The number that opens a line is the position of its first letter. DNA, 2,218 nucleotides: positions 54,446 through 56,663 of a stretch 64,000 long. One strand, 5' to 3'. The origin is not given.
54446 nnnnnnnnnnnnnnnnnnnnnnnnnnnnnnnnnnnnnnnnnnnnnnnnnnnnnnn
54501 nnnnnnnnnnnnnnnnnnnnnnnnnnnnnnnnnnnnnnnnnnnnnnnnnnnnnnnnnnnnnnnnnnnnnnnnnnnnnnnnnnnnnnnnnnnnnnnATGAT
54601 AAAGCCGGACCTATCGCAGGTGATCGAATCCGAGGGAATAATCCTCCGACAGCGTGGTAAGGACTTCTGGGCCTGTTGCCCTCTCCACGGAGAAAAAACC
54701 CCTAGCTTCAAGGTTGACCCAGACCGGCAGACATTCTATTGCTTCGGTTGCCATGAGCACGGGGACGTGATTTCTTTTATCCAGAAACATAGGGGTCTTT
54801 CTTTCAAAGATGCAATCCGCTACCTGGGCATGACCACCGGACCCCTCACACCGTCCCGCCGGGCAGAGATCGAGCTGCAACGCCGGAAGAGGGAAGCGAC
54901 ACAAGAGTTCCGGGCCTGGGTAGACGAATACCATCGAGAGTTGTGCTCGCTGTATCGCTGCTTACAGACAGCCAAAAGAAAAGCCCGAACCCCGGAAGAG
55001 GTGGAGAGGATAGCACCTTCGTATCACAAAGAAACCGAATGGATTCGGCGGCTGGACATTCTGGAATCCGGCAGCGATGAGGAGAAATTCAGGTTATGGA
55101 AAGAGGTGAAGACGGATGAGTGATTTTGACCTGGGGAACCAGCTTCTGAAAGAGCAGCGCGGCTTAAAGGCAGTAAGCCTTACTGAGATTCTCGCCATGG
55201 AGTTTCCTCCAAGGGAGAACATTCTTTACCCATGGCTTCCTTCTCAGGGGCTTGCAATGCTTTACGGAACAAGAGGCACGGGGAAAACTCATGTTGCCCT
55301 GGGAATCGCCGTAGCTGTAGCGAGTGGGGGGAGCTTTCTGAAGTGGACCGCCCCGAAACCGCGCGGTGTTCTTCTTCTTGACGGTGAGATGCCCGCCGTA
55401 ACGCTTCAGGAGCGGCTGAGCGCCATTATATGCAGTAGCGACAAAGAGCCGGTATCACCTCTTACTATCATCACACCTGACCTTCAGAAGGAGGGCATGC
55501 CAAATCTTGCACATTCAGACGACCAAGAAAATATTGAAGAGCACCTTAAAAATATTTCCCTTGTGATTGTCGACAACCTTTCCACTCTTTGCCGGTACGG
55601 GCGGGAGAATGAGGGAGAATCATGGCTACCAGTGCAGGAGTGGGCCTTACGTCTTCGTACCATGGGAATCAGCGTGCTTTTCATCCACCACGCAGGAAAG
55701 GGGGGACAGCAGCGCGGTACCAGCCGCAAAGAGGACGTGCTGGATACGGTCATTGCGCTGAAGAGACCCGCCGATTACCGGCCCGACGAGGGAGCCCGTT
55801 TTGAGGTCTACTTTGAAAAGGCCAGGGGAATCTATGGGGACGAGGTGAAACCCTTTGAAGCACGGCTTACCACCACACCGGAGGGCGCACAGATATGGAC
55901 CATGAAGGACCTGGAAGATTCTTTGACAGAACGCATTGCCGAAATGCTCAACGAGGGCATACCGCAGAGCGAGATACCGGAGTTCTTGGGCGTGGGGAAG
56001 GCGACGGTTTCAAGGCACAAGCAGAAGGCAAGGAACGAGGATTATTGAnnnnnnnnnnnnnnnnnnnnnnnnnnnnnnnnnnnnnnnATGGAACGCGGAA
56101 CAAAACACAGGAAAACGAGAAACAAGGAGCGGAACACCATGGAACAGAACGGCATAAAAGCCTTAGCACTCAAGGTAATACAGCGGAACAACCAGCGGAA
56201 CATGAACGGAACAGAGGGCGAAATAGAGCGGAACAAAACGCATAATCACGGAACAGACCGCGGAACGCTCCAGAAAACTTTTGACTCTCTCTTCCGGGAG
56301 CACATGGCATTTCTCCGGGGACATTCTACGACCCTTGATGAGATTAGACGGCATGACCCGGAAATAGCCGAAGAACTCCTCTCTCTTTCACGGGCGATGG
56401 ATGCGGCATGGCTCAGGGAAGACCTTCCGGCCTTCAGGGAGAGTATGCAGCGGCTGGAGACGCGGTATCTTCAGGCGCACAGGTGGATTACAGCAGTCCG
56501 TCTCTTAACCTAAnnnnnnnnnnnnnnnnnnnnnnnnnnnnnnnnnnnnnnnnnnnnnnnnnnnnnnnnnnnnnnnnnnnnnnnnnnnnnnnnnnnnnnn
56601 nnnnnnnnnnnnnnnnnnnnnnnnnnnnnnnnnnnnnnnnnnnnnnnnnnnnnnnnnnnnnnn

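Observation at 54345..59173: Gene content resembles a phage satellite (PICI/P4-like logic) in a GC-rich anaerobe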

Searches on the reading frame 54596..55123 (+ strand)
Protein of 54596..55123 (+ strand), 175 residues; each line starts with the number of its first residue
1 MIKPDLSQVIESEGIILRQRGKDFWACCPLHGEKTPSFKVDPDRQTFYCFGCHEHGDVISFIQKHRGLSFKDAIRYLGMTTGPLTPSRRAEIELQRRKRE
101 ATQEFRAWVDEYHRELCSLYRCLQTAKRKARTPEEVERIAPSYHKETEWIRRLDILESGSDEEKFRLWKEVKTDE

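Call 4: search_protein_families(library=pfam, proteins=[window:54596-55123:+], max_evalue=0.1)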
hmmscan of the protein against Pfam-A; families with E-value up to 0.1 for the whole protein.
window:54596-55123:+ (175 aa): 1 family
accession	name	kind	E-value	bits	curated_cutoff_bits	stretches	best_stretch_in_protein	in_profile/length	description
PF01807.25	Zn_ribbon_DnaG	-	1e-27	96.2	24.9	1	5-79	14-87/98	CHC2 zinc finger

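Call 10: search_protein_families(library=phrogs, proteins=[window:54596-55123:+], max_evalue=0.01)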
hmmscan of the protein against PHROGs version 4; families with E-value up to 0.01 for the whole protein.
window:54596-55123:+ (175 aa): 8 families
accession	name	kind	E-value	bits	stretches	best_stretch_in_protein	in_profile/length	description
phrog_6444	-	DNA, RNA and nucleotide metabolism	1.7e-28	100.8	1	10-116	22-131/577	DNA primase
phrog_11992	-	unknown function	2.4e-22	81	1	7-164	14-168/177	-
phrog_18097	-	DNA, RNA and nucleotide metabolism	3.4e-21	76.7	1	5-77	15-86/199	DNA primase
phrog_510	-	DNA, RNA and nucleotide metabolism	1e-17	65.1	1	7-106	27-126/667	DNA primase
phrog_47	-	DNA, RNA and nucleotide metabolism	7.7e-16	58.8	1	8-77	33-104/947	DNA primase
phrog_360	-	DNA, RNA and nucleotide metabolism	2e-13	51.6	1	26-83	32-89/133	DNA primase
phrog_26824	-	unknown function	5e-10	39.1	1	22-80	24-86/868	-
phrog_5311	-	DNA, RNA and nucleotide metabolism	1.5e-06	27.7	1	29-73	103-151/692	helicase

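Call 11: search_protein_families(library=ncbifam, proteins=[window:54596-55123:+], max_evalue=0.01)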
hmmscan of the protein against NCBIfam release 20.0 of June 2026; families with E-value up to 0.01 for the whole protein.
window:54596-55123:+ (175 aa): 1 family
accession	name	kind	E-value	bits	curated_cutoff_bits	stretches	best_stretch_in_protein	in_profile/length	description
TIGR01391.1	dnaG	equivalog_domain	2.8e-29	102.2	283.6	1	5-106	15-117/414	DNA primase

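Call 22: search_protein_families(library=padloc, proteins=[window:54596-55123:+], max_evalue=0.01)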
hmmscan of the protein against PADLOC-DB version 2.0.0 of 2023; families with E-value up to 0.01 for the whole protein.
window:54596-55123:+ (175 aa): 2 families
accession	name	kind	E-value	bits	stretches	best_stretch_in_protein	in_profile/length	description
PDLC03767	RT_UG29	-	1.3e-20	70.5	1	5-102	14-113/2280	DRT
PDLC03800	RTasDnaG-like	-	6.4e-16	56.2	1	26-97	70-138/550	DRT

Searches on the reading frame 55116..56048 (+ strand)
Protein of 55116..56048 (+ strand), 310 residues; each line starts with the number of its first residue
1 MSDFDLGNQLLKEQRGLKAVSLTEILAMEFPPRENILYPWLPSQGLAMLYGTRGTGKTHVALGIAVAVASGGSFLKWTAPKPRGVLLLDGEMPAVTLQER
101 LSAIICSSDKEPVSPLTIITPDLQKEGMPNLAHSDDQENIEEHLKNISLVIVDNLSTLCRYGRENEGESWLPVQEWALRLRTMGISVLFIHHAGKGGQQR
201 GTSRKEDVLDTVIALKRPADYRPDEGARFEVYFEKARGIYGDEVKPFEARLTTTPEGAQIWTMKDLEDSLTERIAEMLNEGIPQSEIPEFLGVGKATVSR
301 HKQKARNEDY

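Call 4: search_protein_families(library=pfam, proteins=[window:55116-56048:+], max_evalue=0.1)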
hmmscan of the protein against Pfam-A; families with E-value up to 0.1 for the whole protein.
window:55116-56048:+ (310 aa): 5 families
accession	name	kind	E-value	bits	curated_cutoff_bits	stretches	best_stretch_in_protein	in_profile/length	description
PF13481.12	AAA_25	-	4.4e-29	102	27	1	17-198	7-195/195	AAA domain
PF01371.25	Trp_repressor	-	0.00032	21.1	27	1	272-303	37-71/88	Trp repressor protein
PF13936.12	HTH_38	-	0.017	15.3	27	1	272-301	11-40/44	Helix-turn-helix domain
PF00004.35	AAA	-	0.023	15.6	21.2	0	48-81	2-33/131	ATPase family associated with various cellular activities (AAA)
PF06745.19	ATPase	-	0.043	13.6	26.6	0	146-217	119-189/231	KaiC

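Call 10: search_protein_families(library=phrogs, proteins=[window:55116-56048:+], max_evalue=0.01)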
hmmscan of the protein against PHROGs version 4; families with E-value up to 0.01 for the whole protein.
window:55116-56048:+ (310 aa): 12 families
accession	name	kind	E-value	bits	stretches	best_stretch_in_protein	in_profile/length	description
phrog_906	-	DNA, RNA and nucleotide metabolism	2.9e-16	60.4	1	29-236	512-724/872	DNA polymerase/primase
phrog_3123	-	unknown function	5.8e-14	52.6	1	40-209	337-521/583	-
phrog_13004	-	unknown function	3.1e-09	37.1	1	11-170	99-261/363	-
phrog_2850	-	unknown function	1.2e-08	35.3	1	39-218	153-334/465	-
phrog_6012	-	DNA, RNA and nucleotide metabolism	1.1e-07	32.4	1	42-211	146-309/447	DNA helicase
phrog_19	-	DNA, RNA and nucleotide metabolism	8.1e-06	26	1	46-237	355-559/621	DnaB-like replicative helicase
phrog_6357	-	unknown function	1.6e-05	25.3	1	37-301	23-275/321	-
phrog_1284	-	unknown function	8.6e-05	23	1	41-198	32-189/306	-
phrog_2597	-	DNA, RNA and nucleotide metabolism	0.00021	21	1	47-203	370-524/747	DNA primase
phrog_8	-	transcription regulation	0.00076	20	1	261-305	68-113/346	transcriptional regulator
phrog_3855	-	DNA, RNA and nucleotide metabolism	0.00097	20.5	1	270-308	68-106/115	HTH DNA binding protein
phrog_664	-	DNA, RNA and nucleotide metabolism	0.0034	18.2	1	258-306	25-77/210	DNA binding protein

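Call 11: search_protein_families(library=ncbifam, proteins=[window:55116-56048:+], max_evalue=0.01)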
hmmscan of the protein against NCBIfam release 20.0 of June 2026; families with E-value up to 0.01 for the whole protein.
window:55116-56048:+ (310 aa): 4 families
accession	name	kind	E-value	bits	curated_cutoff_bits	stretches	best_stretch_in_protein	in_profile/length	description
NF038214.1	IS21_help_AAA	equivalog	0.00012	21.9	200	1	40-73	86-119/232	IS21-like element helper ATPase IstB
TIGR02237.1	recomb_radB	equivalog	0.0015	18.4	172.4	1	48-167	16-118/210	DNA repair and recombination protein RadB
NF003301.0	PRK04301.1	equivalog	0.0023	17.2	259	1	36-160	93-211/316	DNA repair and recombination protein RadA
NF005992.0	PRK08116.1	subfamily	0.0058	15.8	189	0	48-66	118-136/269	hypothetical protein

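Call 13: find_related_loci(query=window:55116-56048:+, collection=genome_contigs, flank=10000)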
Query window:55116-56048:+ (310 aa) in genome_contigs; peptide patterns used: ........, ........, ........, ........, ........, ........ (x = any residue, [..] = any of these).
86 stretches matched a pattern; 30 encode a relative of the query (tblastn E <= 1e-3); 30 distinct loci.
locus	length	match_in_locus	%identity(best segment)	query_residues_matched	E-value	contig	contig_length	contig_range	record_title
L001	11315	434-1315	71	14-307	4e-142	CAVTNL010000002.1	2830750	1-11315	MAG: uncultured Nitrospiraceae bacterium isolate MFD04752.bin.2.24 genome assembly, contig: contig_11909, whole genome s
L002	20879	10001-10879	71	14-306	1e-141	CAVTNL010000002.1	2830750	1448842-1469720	MAG: uncultured Nitrospiraceae bacterium isolate MFD04752.bin.2.24 genome assembly, contig: contig_11909, whole genome s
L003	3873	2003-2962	65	1-306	4e-145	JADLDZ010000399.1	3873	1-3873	MAG: Nitrospirales bacterium isolate SJ299 c_000001664299, whole genome shotgun sequence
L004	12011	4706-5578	64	17-307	6e-130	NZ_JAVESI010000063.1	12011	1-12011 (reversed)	MAG: Trichloromonas sp. isolate BF1_5 scaffold_7954_c1_biofilm_2017, whole genome shotgun sequence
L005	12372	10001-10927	63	2-305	3e-128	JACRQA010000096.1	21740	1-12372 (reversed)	MAG: Nitrospirae bacterium isolate NC_groundwater_2001_Pr3_S-0.65um_47_4 SR2-18-Sp65_coassembly_scaffold_208767, whole g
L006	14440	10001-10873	63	17-307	6e-128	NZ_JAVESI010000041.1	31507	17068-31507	MAG: Trichloromonas sp. isolate BF1_5 scaffold_2316_c1_biofilm_2017, whole genome shotgun sequence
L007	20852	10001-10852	65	18-306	1e-126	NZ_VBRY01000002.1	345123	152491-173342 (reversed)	Mariprofundus erugo strain P3 NODE_2_length_345123_cov_43.000635, whole genome shotgun sequence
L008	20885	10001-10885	57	14-307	2e-113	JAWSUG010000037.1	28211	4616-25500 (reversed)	MAG: Desulfobulbaceae bacterium isolate B4G8CH4-05 NODE_37_length_28211_cov_4.914694, whole genome shotgun sequence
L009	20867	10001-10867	55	17-308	3e-107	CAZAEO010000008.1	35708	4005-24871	MAG TPA_asm: uncultured Coxiellaceae bacterium isolate SRP011637_co1_137 genome assembly, contig: NODE_245_length_35708_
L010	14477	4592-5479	54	13-308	3e-104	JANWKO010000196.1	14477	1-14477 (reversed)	MAG: Gammaproteobacteria bacterium isolate CRAIB_MAG95 c_000000087299, whole genome shotgun sequence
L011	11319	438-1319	54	16-307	6e-104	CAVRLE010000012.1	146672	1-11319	MAG: uncultured Acidobacteriota bacterium isolate MFD05513.bin.2.152 genome assembly, contig: contig_55257, whole genome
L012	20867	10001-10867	52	20-308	8e-102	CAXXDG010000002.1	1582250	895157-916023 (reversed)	MAG: Desulfobulbaceae bacterium isolate 52a12dbd-381b-4cd8-bae8-7ed2e1e98fd8 genome assembly, contig: contig_2, whole ge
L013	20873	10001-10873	55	20-308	3e-100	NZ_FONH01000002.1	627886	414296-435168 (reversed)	Dyella marensis strain UNC178MFTsu3.1, whole genome shotgun sequence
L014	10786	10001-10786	60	17-273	3e-100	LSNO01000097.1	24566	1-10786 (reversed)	MAG: SAR324 cluster bacterium SAR324-CTD7B Contig152813, whole genome shotgun sequence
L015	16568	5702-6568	53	15-306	1e-99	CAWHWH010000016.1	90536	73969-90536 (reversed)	MAG: uncultured proteobacterium isolate MFD06714.bin.1.140 genome assembly, contig: contig_17351, whole genome shotgun s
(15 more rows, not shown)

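Call 22: search_protein_families(library=padloc, proteins=[window:55116-56048:+], max_evalue=0.01)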
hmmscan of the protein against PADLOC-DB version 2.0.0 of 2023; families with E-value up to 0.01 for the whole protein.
window:55116-56048:+ (310 aa): 4 families
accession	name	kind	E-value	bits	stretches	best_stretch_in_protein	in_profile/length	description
PDLC00915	TRIP13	-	0.00011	19.7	1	28-70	47-89/302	TRIP13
PDLC04140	mad8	-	0.00019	19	1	42-134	25-101/314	mads_8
PDLC02195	IetA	-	0.0007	17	0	47-67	140-160/395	-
PDLC01438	Csa3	-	0.0065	14.5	1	262-308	141-186/305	"CAS-I,CAS-II,CAS-III,CAS-IV,CAS-V,CAS-VI; associated_signaling"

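Call 46: search_protein_families(library=pfam, proteins=[L002:9128-10912:+, L002:11432-11878:+, L002:7931-8758:+, L002:12525-13520:+], max_evalue=0.01)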
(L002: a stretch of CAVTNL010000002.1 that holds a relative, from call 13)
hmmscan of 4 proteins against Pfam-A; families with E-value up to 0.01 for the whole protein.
L002:9128-10912:+ (594 aa): 9 families
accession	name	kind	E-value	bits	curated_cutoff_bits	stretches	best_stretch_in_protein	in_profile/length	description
PF13481.12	AAA_25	-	3.7e-23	82.6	27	1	292-475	4-194/195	AAA domain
PF13384.12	HTH_23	-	5.7e-05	23.2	24.6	1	552-587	10-45/50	Homeodomain-like domain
PF12802.13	MarR_2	-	0.00063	20.3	27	1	557-591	17-52/61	MarR family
PF22548.2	AEP-TOTE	-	0.00087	19.4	27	1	77-123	89-139/230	TOTE conflict system, Archaeo-Eukaryotic Primase domain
PF04545.22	Sigma70_r4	-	0.0011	18.8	24.1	1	557-583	18-44/50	Sigma-70, region 4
PF13551.12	HTH_29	-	0.0014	19.1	28.1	1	551-588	3-41/64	Winged helix-turn helix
PF02796.21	HTH_7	-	0.002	18.7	23.8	1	549-581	11-43/45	Helix-turn-helix domain of resolvase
PF13545.12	HTH_Crp_2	-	0.0022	18.3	27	1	560-593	23-57/70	Crp-like helix-turn-helix domain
PF13412.12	HTH_24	-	0.0025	17.8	21.9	1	557-589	15-47/48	Winged helix-turn-helix DNA-binding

L002:11432-11878:+ (148 aa): 3 families
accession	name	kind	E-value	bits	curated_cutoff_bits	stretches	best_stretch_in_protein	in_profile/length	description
PF13384.12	HTH_23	-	0.0007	19.8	24.6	1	15-40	12-37/50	Homeodomain-like domain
PF01381.28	HTH_3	-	0.0055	17.2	23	0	18-40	7-29/55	Helix-turn-helix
PF01047.28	MarR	-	0.0064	16.8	24.6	0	20-43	17-40/59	MarR family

L002:7931-8758:+ (275 aa): 0 families

L002:12525-13520:+ (331 aa): 0 families

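Call 56: search_dna_similar(query=window:55116-56048:+, collection=plasmids, mode=protein, max_evalue=0.00001, max_rows=15)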
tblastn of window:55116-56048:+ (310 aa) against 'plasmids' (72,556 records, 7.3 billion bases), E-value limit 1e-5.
Records with a match: 2; places in all: 2; records where one place covers at least 80% of the query: 0.
Best place of each record, by identity: <60% 2.
By first word of the organism name: Nitrobacter 1; Anabaena 1.
By predicted mobility (MOB-suite, as given by PLSDB): conjugative 1; non-mobilizable 1.
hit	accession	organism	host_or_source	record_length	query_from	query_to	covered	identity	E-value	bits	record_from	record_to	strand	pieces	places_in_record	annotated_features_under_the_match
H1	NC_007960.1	Nitrobacter hamburgensis X14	-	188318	166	300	44%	47.8%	7e-33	135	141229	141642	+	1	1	hypothetical protein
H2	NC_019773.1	Anabaena cylindrica PCC 7122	water, most likely pond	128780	39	204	54%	29.0%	6e-7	58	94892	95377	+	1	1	AAA family ATPase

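Call 57: search_dna_similar(query=window:55116-56048:+, collection=phages, mode=protein, max_evalue=0.00001, max_rows=15)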
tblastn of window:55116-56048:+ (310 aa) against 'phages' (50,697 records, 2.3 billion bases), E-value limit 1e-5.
Records with a match: 8; places in all: 8; records where one place covers at least 80% of the query: 0.
Best place of each record, by identity: <60% 8.
By first word of the organism name: Microbacterium 7; Roseobacter 1.
By host as written in the record: Microbacterium liquefaciens LMG 16120 2; Microbacterium foliorum NRRL B-24224 2; Microbacterium foliorum NRRL B-24244 SEA 2; Microbacterium foliorum NRRL B-24224 SEA 1; Roseobacter sp. (CHUG lineage) 1.
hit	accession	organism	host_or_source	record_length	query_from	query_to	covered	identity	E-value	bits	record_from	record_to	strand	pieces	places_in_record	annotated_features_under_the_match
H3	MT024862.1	Microbacterium phage Alakazam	Microbacterium foliorum NRRL B-24224 SEA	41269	32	271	77%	25.1%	5e-8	60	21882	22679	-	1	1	32: RecA-like DNA recombinase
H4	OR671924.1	Roseobacter phage CRP-810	Roseobacter sp. (CHUG lineage)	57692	15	213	64%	29.1%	1e-10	68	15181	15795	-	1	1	bifunctional DNA primase/polymerase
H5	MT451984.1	Microbacterium phage Nebulous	Microbacterium liquefaciens LMG 16120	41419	32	220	61%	26.6%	6e-7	57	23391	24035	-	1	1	31: DNA primase/helicase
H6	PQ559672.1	Microbacterium phage Clock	Microbacterium foliorum NRRL B-24224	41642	32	220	61%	26.6%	7e-7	57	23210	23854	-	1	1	31: DNA primase/helicase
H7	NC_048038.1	Microbacterium phage Neferthena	Microbacterium foliorum NRRL B-24244 SEA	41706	41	220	58%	26.8%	1e-6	56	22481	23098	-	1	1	31: DNA recombinase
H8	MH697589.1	Microbacterium phage Neferthena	Microbacterium foliorum NRRL B-24244 SEA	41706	41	220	58%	26.8%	1e-6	56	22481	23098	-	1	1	31: DNA recombinase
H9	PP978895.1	Microbacterium phage WestPM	Microbacterium foliorum NRRL B-24224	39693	32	220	61%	25.2%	1e-5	53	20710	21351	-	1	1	30: DNA primase/helicase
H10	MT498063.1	Microbacterium phage Mercedes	Microbacterium liquefaciens LMG 16120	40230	41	220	58%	25.0%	6e-6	54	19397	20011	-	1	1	28: RecA-like DNA recombinase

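Call 95: search_protein_families(library=pfam, proteins=[L002:8874-9131:+], max_evalue=0.01)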
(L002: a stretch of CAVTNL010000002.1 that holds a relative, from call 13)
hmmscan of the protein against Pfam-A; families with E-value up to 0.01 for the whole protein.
L002:8874-9131:+ (85 aa): 0 families

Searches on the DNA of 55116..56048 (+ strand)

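Call 62: search_rna_families(sources=[L001, L002, L003, L005, L031, L034, L039, L041, L044, L048, L051, L062, L077], threshold=gathering)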
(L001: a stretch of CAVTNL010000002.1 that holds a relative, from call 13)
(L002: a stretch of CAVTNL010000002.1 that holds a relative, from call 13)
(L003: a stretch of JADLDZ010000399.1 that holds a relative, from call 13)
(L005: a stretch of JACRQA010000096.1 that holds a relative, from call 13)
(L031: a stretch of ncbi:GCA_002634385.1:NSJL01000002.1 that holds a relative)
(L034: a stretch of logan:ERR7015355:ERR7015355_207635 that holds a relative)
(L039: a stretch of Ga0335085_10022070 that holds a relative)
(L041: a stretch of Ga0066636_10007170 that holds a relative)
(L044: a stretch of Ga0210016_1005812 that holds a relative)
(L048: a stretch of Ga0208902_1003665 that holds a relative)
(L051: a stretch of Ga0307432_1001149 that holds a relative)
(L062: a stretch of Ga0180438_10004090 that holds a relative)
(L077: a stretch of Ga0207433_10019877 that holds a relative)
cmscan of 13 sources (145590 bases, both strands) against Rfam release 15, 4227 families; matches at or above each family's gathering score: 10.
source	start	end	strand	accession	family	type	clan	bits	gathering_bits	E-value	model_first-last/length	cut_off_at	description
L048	6413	6486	-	RF00005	tRNA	Gene; tRNA;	CL00001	73.3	29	8.9e-14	1-71/71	no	tRNA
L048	6326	6398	-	RF00005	tRNA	Gene; tRNA;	CL00001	73.2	29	9.4e-14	1-71/71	no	tRNA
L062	7450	7522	-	RF00005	tRNA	Gene; tRNA;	CL00001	69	29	1.4e-12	1-71/71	no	tRNA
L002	14947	15018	-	RF00005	tRNA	Gene; tRNA;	CL00001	67.2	29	4.3e-12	1-71/71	no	tRNA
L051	13608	13681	-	RF00005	tRNA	Gene; tRNA;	CL00001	60.5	29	3e-10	1-71/71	no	tRNA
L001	8916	8992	-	RF00029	Intron_gpII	Intron;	-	59.9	40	6.7e-09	1-77/77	no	Group II catalytic intron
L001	10965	11093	-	RF02012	group-II-D1D4-7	Intron;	CL00102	59.5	34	2.2e-09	1-151/151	no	Group II catalytic intron D1-D4-7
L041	7052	7135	-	RF00005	tRNA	Gene; tRNA;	CL00001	55.3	29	7.8e-09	1-71/71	no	tRNA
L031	13341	13428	-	RF00005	tRNA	Gene; tRNA;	CL00001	54.6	29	1.3e-08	1-71/71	no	tRNA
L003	47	112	+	RF02996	int-alpA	Gene; sRNA;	-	43.9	35.8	1.9e-05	1-71/71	no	int-alpA RNA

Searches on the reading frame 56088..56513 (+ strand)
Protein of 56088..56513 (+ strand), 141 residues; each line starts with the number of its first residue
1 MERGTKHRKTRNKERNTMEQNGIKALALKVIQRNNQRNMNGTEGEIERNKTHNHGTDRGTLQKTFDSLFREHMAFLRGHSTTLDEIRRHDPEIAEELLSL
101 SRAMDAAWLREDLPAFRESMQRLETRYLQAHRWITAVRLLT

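Call 4: search_protein_families(library=pfam, proteins=[window:56088-56513:+], max_evalue=0.1)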
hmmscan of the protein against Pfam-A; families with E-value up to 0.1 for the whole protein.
window:56088-56513:+ (141 aa): 1 family
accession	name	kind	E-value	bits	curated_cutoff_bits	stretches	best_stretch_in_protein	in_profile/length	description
PF02589.21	LUD_dom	-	0.065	13.4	22.6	1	45-138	7-93/189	LUD domain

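Call 10: search_protein_families(library=phrogs, proteins=[window:56088-56513:+], max_evalue=0.01)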
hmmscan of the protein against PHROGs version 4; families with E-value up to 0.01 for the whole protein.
window:56088-56513:+ (141 aa): 0 families

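Call 11: search_protein_families(library=ncbifam, proteins=[window:56088-56513:+], max_evalue=0.01)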
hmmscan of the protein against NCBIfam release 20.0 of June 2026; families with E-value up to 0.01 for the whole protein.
window:56088-56513:+ (141 aa): 0 families

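Call 22: search_protein_families(library=padloc, proteins=[window:56088-56513:+], max_evalue=0.01)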
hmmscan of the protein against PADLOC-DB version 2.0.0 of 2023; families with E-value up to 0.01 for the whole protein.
window:56088-56513:+ (141 aa): 0 families
